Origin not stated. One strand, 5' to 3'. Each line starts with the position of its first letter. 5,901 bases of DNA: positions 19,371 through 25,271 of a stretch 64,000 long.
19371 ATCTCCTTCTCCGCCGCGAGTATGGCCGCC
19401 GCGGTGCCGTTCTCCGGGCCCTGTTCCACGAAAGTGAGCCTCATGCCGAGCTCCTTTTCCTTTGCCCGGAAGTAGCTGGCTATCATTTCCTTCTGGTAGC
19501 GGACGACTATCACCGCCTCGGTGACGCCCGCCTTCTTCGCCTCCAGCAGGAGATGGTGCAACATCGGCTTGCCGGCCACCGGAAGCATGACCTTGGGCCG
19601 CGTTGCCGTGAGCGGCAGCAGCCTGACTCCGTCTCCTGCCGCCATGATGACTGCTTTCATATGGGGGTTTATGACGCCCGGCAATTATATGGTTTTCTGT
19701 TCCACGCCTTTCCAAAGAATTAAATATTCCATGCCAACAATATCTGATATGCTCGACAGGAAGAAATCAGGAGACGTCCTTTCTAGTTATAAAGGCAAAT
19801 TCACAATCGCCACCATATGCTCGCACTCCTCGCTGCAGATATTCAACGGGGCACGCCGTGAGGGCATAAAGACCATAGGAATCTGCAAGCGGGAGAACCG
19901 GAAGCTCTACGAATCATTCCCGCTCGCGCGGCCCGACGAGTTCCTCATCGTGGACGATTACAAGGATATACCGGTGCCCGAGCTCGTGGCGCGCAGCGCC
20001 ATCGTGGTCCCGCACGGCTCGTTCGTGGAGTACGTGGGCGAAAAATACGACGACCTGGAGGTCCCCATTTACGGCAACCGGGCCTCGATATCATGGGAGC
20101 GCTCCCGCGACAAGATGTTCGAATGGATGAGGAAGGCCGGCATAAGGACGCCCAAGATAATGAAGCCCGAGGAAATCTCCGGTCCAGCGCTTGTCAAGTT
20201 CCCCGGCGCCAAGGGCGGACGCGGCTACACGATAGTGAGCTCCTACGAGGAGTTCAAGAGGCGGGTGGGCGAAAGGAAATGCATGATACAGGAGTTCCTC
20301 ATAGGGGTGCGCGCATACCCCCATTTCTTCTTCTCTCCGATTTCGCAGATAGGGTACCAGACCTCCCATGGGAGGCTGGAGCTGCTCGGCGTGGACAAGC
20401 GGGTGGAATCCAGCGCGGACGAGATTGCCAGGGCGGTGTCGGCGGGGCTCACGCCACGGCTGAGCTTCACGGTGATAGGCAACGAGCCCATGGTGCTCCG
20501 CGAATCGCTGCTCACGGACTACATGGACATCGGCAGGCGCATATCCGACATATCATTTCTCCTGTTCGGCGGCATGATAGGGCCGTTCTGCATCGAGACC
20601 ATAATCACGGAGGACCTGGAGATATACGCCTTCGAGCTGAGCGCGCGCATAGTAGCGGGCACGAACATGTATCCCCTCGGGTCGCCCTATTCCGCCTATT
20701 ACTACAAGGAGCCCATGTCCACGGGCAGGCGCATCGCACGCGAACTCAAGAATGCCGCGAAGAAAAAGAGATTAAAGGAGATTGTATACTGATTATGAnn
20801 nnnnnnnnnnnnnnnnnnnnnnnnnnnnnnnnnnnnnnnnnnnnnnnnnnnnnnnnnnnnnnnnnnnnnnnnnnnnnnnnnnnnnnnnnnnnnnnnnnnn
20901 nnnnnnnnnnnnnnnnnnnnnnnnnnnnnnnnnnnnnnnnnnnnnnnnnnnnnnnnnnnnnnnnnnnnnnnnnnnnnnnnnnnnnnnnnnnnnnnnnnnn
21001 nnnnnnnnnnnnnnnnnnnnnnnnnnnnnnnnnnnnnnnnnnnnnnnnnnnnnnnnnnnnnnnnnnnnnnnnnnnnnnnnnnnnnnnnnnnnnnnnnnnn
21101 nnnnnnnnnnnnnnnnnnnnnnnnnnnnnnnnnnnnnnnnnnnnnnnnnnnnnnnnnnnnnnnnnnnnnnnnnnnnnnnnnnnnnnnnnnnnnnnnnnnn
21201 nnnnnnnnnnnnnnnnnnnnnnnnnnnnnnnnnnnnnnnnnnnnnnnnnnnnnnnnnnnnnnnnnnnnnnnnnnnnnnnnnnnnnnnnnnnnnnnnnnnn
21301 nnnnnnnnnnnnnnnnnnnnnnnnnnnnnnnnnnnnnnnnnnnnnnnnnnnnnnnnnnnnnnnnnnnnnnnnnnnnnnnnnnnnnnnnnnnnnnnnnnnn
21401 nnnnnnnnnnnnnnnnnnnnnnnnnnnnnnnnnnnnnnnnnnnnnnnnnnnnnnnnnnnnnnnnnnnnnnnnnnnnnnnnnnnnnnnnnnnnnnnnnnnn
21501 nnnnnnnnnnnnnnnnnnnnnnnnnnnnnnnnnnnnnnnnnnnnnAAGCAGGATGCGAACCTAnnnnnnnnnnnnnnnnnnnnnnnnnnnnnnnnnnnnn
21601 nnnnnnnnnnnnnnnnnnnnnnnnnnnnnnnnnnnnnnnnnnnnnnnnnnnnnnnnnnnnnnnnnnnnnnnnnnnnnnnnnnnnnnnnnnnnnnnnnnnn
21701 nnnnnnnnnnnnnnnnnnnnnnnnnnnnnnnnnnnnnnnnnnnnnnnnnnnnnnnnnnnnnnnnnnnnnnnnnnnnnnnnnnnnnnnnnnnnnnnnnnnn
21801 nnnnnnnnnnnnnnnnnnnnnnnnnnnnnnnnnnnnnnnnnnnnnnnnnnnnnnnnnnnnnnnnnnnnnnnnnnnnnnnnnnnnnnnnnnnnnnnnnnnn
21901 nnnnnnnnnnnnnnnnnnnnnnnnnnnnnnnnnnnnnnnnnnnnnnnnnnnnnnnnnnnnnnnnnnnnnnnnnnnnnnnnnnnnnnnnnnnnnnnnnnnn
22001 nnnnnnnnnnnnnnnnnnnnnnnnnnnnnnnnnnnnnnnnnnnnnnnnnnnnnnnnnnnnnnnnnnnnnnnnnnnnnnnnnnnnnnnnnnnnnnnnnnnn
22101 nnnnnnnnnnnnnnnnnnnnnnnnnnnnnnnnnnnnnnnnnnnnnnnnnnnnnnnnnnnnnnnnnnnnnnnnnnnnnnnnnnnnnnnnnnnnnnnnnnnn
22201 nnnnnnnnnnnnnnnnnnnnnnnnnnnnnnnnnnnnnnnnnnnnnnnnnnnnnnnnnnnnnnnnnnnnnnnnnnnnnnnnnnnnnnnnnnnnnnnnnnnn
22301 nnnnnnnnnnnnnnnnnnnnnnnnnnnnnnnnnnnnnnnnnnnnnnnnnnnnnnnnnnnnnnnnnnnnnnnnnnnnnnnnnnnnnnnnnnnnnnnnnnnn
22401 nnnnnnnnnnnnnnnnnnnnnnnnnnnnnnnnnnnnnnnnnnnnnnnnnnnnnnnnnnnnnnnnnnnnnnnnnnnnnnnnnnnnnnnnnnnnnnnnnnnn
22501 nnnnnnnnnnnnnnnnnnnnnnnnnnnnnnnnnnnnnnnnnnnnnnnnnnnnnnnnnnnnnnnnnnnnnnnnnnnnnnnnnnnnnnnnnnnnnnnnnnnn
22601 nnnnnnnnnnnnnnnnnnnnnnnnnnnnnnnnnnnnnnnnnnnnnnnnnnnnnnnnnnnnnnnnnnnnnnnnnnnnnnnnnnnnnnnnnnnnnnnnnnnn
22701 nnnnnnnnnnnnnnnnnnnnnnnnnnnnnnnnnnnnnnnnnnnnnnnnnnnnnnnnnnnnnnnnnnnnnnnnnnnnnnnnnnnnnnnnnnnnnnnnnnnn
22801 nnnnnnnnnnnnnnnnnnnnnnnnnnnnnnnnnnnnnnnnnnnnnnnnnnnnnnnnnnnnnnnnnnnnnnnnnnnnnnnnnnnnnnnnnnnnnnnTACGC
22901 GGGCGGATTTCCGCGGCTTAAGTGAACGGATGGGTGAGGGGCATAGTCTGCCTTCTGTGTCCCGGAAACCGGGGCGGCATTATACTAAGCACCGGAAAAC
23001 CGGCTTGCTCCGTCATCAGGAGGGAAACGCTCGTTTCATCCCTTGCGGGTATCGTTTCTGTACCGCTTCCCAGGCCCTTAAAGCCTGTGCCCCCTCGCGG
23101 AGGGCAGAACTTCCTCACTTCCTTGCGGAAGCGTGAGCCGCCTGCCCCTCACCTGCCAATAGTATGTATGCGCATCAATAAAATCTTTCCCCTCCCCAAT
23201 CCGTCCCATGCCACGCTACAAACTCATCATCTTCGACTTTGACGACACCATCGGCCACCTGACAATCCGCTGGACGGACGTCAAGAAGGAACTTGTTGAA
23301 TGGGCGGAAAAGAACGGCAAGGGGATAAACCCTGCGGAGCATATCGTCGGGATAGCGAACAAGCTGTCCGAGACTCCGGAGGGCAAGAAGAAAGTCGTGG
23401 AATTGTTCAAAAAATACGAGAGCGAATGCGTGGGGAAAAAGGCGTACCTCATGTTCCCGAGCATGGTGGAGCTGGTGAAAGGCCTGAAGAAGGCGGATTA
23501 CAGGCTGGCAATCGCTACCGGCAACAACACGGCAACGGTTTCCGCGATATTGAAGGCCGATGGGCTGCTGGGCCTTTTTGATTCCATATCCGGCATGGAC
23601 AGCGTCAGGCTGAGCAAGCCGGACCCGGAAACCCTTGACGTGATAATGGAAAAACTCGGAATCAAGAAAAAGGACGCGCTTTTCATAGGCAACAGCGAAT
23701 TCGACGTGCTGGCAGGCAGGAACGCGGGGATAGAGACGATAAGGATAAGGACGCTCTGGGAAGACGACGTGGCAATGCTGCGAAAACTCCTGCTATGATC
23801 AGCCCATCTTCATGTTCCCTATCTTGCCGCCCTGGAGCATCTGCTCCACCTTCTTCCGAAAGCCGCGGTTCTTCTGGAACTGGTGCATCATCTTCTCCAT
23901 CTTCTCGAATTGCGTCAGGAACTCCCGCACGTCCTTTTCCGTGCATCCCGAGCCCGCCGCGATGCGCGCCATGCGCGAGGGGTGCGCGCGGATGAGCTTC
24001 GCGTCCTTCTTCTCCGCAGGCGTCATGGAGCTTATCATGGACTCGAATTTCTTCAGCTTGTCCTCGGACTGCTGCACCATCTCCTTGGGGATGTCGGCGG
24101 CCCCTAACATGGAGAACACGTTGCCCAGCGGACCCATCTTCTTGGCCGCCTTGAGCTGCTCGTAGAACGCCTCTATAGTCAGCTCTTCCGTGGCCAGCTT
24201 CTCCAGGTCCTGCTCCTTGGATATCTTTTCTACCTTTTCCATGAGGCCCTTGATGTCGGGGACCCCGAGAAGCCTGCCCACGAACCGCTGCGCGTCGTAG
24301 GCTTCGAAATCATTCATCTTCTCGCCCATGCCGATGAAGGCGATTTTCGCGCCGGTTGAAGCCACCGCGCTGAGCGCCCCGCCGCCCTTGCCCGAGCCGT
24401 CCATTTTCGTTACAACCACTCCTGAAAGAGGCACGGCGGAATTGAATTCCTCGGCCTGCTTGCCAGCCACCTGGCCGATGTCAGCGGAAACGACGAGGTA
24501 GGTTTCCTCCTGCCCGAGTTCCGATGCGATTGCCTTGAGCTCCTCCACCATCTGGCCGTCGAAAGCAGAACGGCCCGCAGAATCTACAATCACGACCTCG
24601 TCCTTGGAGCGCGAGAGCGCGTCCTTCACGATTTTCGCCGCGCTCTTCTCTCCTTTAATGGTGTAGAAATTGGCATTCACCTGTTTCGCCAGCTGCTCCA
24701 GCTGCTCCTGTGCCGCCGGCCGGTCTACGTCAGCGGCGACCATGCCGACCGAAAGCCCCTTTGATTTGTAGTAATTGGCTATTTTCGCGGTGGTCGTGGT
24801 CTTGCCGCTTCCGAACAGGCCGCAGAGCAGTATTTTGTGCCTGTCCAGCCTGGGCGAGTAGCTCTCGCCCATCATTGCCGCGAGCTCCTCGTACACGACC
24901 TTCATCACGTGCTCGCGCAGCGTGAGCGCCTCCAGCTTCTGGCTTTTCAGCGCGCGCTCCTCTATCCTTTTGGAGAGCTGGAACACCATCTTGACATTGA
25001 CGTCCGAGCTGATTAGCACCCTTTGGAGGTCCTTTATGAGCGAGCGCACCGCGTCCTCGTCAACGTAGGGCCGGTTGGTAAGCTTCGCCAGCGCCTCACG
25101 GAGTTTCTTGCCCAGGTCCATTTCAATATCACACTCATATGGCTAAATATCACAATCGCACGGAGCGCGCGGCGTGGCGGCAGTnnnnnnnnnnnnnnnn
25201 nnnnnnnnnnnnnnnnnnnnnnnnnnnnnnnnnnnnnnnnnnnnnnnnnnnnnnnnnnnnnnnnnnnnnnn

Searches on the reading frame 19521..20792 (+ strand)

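Call 10: search_protein_families(library=pfam, proteins=[window:19521-20792:+], max_evalue=0.001)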
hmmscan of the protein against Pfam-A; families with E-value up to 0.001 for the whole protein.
window:19521-20792:+ (423 aa): 2 families
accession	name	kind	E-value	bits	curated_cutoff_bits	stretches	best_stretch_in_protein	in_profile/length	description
PF06973.17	DUF1297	-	1.3e-52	178.5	23.8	1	252-422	21-187/188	Domain of unknown function (DUF1297)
PF06849.18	DUF1246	-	5.1e-38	130.3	25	1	96-213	1-121/122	Protein of unknown function (DUF1246)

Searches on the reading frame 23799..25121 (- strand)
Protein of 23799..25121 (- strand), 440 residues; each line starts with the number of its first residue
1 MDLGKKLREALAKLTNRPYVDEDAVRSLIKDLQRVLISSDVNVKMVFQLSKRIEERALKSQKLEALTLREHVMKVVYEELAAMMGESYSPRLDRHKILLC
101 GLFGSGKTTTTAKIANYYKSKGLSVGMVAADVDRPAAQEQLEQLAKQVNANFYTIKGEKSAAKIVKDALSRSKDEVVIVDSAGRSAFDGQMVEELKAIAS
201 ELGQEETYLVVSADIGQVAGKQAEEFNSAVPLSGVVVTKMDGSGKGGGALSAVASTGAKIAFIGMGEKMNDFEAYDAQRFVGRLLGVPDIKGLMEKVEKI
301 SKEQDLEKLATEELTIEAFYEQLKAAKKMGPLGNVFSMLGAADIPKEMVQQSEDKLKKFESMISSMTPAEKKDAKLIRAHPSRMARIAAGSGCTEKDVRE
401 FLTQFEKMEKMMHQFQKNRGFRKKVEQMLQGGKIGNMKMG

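Call 51: search_protein_families(library=pfam, proteins=[window:23799-25121:-], max_evalue=0.1)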
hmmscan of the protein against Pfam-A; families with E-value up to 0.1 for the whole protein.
window:23799-25121:- (440 aa): 30 families (the best 25 are shown)
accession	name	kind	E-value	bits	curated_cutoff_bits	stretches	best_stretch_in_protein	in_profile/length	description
PF00448.28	SRP54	-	2.2e-60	204.1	22.7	1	96-286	3-196/196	SRP54-type protein, GTPase domain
PF02978.25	SRP_SPB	-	1.1e-26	93.5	27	1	314-412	2-91/91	Signal peptide binding domain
PF02881.24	SRP54_N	-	5.9e-17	62.1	22.4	1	3-80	1-75/75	SRP54-type protein, helical bundle domain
PF01656.29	CbiA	-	2.1e-07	31.4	25.4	1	104-254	9-97/125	CobQ/CobB/MinD/ParA nucleotide binding domain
PF13401.12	AAA_22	-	5e-06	27.3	27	1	97-200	8-109/130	AAA domain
PF13604.12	AAA_30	-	8.8e-05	22.8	27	1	98-200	22-113/191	AAA domain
PF13671.12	AAA_33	-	0.00015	22.5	27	1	97-216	2-109/143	AAA domain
PF00025.27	Arf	-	0.00054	19.9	22.3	1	94-226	14-136/174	ADP-ribosylation factor family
PF03029.23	ATP_bind_1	-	0.00083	19.7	27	1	100-131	2-33/240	Conserved hypothetical ATP binding protein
PF13245.12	AAA_19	-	0.0013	19.4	25.1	1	93-182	10-99/134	AAA domain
PF08433.16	KTI12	-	0.0013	18.7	22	1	97-182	4-79/271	Chromatin associated protein KTI12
PF02702.23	KdpD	-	0.0013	18.6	26.1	1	94-191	4-100/210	Osmosensitive K+ channel His kinase sensor domain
PF17147.9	PFOR_II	-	0.0027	18.4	27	0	110-150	14-54/102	Pyruvate:ferredoxin oxidoreductase core domain II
PF20720.3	nSTAND3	-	0.0028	17.8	27.2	1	94-134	17-46/155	Novel STAND NTPase 3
PF03266.21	NTPase_1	-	0.0035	17.6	23.9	1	96-126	1-31/168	NTPase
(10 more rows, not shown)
